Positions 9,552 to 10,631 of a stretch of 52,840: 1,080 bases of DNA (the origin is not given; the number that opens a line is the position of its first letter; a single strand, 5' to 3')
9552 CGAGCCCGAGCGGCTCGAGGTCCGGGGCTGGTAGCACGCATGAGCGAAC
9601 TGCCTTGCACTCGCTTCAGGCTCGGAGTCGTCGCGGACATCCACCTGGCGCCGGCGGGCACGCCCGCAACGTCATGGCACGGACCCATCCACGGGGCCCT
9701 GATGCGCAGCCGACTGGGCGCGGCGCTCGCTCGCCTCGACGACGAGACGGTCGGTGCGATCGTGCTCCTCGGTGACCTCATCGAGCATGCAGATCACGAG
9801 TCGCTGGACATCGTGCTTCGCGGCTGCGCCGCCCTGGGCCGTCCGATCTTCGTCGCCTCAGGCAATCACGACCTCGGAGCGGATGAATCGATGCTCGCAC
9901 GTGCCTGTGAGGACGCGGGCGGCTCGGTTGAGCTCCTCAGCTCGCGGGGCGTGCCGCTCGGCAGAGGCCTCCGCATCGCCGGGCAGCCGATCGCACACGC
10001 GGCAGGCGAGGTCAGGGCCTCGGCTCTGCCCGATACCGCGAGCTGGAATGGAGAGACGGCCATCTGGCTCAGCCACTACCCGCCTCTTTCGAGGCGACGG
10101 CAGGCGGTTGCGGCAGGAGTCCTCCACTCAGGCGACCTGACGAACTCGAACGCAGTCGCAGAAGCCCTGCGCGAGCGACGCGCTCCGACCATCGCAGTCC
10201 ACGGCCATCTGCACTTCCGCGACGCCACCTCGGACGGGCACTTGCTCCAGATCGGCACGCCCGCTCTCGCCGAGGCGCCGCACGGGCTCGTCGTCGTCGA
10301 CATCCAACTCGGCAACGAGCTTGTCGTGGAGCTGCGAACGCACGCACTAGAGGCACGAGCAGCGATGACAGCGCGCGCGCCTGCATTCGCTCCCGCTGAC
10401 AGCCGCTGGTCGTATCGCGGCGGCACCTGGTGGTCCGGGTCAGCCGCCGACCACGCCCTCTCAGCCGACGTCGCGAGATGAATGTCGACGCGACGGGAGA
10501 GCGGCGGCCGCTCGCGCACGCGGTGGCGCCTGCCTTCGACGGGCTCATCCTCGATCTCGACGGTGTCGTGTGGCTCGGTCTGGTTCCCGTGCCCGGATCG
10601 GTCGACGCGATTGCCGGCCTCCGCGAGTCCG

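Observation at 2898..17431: A GmrSD-type DUF262/DUF1524 gene is split into two same-strand halves about 12.6 kb apart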

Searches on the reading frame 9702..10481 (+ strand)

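Call 57: search_protein_families(library=ncbifam, proteins=[window:9702-10481:+], max_evalue=1)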
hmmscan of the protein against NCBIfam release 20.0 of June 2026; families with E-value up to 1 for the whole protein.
window:9702-10481:+ (259 aa): 2 families
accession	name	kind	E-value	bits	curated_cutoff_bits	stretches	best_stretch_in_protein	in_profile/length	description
NF008359.0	PRK11148.1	equivalog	0.062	12.8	225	1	15-59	54-98/275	3',5'-cyclic-AMP phosphodiesterase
NF003743.0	PRK05340.1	equivalog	0.083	12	134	0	148-174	176-201/242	UDP-2,3-diacylglucosamine diphosphatase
